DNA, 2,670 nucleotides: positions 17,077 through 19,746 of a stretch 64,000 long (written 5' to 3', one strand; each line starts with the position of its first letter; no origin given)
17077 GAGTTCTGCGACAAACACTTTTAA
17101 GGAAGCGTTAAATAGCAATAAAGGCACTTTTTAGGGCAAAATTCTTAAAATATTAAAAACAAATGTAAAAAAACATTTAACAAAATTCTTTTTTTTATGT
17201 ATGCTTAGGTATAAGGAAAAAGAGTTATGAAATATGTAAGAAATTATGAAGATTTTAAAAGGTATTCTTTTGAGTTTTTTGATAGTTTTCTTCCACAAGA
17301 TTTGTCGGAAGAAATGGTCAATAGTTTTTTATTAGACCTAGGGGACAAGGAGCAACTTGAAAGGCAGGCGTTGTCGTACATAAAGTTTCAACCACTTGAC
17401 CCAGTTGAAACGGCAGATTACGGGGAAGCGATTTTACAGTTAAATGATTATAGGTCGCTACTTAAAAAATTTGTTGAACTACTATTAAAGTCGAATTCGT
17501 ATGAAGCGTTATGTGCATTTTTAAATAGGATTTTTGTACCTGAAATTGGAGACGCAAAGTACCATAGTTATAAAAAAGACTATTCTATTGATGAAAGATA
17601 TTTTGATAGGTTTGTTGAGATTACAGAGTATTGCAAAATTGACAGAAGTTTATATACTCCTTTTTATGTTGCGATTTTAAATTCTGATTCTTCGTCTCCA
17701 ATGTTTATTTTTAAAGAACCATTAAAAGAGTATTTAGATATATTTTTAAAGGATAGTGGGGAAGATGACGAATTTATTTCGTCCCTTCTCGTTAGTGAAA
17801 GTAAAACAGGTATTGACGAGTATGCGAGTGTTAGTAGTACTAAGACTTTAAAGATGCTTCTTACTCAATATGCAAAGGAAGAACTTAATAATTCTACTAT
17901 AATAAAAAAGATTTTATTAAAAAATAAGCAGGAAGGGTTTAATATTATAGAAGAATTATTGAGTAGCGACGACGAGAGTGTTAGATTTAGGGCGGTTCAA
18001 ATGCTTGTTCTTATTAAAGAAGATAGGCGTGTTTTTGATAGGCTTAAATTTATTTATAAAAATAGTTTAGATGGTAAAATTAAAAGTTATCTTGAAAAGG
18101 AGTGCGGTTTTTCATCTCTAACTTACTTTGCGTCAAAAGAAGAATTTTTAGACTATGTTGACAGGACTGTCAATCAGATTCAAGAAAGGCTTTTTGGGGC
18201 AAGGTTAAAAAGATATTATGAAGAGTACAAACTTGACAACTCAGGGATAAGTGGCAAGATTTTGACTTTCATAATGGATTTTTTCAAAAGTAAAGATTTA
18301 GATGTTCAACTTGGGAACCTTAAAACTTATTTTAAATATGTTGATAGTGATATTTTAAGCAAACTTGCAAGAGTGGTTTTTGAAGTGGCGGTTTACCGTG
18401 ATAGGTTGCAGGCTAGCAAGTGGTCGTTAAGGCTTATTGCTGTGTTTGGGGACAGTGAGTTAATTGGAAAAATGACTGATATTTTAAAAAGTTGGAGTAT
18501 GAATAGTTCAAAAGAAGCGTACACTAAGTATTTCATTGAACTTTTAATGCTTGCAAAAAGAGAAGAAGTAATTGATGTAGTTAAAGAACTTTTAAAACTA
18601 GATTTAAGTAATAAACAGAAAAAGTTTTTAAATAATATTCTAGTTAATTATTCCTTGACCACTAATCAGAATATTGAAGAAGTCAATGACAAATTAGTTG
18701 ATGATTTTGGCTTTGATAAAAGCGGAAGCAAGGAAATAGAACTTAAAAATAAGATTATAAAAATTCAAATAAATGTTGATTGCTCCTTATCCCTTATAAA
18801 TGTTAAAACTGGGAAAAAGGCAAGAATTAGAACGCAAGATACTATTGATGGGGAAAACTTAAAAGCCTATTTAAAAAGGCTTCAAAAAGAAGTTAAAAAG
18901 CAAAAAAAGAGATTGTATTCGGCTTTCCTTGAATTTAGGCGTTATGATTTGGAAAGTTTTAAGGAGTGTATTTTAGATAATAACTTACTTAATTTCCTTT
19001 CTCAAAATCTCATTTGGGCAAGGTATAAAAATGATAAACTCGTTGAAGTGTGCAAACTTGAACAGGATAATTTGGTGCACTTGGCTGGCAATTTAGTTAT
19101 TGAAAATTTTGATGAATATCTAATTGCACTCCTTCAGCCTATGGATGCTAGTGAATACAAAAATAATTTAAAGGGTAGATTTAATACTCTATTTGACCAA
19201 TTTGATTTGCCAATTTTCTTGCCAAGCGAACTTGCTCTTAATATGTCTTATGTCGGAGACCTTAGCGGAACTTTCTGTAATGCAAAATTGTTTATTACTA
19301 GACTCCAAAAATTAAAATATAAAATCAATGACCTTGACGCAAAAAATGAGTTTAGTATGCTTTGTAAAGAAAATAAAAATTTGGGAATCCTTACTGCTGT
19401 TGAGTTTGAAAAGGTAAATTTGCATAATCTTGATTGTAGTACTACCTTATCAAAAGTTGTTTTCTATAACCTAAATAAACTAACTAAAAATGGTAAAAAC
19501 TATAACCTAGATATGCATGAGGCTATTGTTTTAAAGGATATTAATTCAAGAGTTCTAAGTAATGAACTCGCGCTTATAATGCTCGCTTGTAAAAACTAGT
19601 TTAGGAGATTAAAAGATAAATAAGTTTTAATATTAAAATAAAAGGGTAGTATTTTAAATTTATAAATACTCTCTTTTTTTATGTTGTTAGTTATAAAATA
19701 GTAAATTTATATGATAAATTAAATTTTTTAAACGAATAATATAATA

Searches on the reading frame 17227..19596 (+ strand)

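Call 67: search_protein_families(library=pfam, proteins=[window:17227-19596:+], max_evalue=0.00001)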
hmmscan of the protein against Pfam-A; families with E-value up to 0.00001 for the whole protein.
window:17227-19596:+ (790 aa): 1 family
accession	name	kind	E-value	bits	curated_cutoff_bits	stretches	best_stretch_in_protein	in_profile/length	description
PF13569.11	DUF4132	-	8.9e-09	36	27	1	535-624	12-100/179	Domain of unknown function (DUF4132)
